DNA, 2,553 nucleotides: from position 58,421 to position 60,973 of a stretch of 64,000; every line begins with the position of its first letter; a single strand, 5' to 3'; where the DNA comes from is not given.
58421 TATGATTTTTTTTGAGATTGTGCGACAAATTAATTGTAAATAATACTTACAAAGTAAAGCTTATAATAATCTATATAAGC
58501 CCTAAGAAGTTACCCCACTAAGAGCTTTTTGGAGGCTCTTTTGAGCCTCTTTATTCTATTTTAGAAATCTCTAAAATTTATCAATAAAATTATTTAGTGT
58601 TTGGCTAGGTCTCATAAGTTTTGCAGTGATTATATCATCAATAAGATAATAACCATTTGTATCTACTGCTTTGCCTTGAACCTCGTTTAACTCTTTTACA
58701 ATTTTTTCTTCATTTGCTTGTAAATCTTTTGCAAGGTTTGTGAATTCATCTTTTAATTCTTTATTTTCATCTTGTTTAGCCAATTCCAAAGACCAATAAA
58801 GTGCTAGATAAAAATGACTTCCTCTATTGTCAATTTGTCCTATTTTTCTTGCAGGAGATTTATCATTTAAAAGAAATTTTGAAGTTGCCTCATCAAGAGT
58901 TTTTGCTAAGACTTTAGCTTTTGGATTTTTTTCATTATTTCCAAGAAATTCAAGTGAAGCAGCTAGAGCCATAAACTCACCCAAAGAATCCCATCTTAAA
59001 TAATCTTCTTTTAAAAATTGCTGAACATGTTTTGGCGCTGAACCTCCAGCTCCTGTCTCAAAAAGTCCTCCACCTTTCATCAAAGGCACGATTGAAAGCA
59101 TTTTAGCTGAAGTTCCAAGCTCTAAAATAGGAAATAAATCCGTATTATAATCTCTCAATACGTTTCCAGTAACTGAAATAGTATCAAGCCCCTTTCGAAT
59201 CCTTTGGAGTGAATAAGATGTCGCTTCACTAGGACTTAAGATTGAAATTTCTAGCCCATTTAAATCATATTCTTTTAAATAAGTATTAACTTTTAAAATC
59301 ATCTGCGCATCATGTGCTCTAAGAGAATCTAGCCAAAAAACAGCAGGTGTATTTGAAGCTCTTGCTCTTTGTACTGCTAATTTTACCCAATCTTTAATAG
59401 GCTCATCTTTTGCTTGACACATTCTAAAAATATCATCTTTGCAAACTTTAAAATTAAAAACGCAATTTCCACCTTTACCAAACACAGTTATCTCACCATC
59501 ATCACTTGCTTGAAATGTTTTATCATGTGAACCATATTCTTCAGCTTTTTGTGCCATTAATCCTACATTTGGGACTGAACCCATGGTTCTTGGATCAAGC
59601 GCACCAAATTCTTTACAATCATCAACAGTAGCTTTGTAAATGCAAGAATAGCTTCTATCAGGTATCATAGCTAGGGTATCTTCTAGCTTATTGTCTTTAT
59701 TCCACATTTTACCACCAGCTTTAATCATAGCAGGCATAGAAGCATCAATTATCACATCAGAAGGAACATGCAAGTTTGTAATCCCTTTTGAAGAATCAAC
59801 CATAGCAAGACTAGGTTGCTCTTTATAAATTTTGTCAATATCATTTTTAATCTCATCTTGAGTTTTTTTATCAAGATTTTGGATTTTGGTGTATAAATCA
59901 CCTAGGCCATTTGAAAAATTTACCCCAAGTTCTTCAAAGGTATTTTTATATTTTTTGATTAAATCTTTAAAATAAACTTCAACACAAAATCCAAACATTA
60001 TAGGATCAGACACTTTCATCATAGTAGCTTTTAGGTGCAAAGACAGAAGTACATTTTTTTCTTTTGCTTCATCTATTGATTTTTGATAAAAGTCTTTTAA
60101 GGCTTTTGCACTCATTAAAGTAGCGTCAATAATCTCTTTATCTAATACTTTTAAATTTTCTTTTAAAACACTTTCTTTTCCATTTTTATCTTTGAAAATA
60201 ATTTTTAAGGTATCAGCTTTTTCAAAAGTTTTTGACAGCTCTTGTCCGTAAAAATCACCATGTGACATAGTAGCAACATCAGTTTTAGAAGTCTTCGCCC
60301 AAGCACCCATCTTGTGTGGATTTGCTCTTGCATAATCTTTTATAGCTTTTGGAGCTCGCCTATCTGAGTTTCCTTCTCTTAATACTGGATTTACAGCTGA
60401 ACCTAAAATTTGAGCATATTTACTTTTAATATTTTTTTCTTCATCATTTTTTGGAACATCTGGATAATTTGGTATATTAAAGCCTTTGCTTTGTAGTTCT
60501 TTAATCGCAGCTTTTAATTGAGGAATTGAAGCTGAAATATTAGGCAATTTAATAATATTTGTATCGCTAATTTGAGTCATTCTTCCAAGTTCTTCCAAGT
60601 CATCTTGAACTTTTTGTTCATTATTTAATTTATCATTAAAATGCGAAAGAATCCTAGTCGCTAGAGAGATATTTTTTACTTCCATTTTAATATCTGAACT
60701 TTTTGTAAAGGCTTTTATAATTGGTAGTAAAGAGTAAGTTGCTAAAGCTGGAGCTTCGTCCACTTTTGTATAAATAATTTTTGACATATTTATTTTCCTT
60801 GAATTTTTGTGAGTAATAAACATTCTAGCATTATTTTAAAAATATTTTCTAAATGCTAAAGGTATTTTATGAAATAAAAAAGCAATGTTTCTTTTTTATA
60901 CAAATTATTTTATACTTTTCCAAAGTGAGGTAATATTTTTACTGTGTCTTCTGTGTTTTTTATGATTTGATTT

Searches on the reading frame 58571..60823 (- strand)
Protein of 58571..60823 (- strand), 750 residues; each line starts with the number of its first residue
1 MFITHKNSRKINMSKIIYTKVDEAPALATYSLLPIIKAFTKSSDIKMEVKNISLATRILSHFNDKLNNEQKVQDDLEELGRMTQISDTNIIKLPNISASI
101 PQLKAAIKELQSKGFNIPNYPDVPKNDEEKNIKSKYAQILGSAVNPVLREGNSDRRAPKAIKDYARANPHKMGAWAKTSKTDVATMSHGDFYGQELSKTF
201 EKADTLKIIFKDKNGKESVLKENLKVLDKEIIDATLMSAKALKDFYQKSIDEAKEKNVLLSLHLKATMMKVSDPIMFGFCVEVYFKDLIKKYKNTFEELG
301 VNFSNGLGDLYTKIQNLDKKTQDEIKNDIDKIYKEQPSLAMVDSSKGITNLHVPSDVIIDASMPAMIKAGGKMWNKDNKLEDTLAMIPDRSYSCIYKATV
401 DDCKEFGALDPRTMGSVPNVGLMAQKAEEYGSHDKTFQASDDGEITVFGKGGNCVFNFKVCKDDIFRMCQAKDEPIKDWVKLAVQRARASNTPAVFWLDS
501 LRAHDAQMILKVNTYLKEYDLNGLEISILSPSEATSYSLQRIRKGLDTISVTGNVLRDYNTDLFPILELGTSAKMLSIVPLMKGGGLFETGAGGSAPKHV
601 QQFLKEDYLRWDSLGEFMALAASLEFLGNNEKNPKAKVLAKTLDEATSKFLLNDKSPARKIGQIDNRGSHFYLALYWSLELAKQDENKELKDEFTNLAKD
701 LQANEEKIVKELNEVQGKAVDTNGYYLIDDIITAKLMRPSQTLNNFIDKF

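Call 15: search_protein_families(library=pfam, proteins=[window:58571-60823:-])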
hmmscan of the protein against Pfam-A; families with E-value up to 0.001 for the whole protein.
window:58571-60823:- (750 aa): 1 family
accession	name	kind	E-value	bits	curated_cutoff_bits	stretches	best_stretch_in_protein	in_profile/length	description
PF03971.19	IDH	-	0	1250.9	25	1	15-748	1-734/734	Monomeric isocitrate dehydrogenase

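Call 18: find_related_loci(query=window:58571-60823:-, collection=genome_contigs, flank=100)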
Query window:58571-60823:- (750 aa) in genome_contigs; peptide patterns used: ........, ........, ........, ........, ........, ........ (x = any residue, [..] = any of these).
288 stretches matched a pattern; 201 encode a relative of the query (tblastn E <= 1e-3); the best 80 are kept; 80 distinct loci.
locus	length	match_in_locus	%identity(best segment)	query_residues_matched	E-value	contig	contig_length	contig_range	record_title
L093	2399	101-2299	70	12-750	0e+0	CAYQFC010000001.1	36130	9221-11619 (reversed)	MAG TPA_asm: uncultured Aliarcobacter sp. isolate binchicken_co79_357 genome assembly, contig: NODE_1082_length_36130_co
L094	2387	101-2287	70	13-747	0e+0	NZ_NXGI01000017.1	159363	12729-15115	Arcobacter cryaerophilus gv. crypticus strain LMG 9065 NODE_18_length_159217_cov_19.750103, whole genome shotgun sequenc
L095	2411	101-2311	70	6-747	0e+0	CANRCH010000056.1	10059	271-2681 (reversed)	MAG: uncultured Aliarcobacter sp. isolate Lapin-028__bin12 genome assembly, contig: Lapin-028__NODE_7551_length_10059_co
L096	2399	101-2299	69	9-747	0e+0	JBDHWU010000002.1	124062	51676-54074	MAG: Aliarcobacter sp. isolate AS-MESO-OLR.219 NODE_301_length_124062_cov_20.162294, whole genome shotgun sequence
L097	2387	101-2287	70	14-748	0e+0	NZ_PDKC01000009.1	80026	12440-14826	Arcobacter sp. CECT 8985 NODE_9_length_80026_cov_33.3695_ID_2602, whole genome shotgun sequence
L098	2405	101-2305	69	7-747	0e+0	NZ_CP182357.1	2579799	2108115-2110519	MAG: Candidatus Marinarcus sp. isolate PCE-1 chromosome, complete genome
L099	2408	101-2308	69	12-748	0e+0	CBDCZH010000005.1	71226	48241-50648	MAG: Arcobacteraceae bacterium isolate fc5e33e7-dd01-498f-bf0c-978ca2035017 genome assembly, contig: contig_5, whole gen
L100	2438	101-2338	69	2-747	0e+0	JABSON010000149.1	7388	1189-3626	MAG: Campylobacteraceae bacterium isolate DT_9 DT-Arcobacteraceae-3_scaffold_149, whole genome shotgun sequence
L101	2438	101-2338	69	2-747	0e+0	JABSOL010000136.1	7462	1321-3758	MAG: Campylobacteraceae bacterium isolate DT_7 DT-Arcobacteraceae-1_scaffold_138, whole genome shotgun sequence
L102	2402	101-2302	69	8-747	0e+0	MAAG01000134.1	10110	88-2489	Arcobacter sp. 31_11_sub10_T18 BD02T18sub10_scaffold_509, whole genome shotgun sequence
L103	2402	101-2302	63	15-748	0e+0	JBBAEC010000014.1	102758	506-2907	MAG: Balneolaceae bacterium isolate SO_2017_LW2_144 scaffold_427_c1_LW138R_2017, whole genome shotgun sequence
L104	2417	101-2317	64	11-750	0e+0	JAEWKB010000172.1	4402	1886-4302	MAG: Bacteroidetes bacterium isolate OH_PBrB_21 k127_751022, whole genome shotgun sequence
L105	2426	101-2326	62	12-750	0e+0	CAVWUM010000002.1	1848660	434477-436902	MAG: Schleiferiaceae bacterium isolate MFD03250.bin.1.51 genome assembly, contig: contig_1275, whole genome shotgun sequ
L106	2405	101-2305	63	14-748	0e+0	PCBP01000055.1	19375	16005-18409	MAG: Flavobacteriales bacterium isolate NP1160 MHASMcontig_59193, whole genome shotgun sequence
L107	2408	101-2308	63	13-748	0e+0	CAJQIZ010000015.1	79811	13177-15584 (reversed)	MAG: uncultured Flavobacteriales bacterium isolate 0.2_20180419_Bin_72_1 genome assembly, contig: c_000000000149, whole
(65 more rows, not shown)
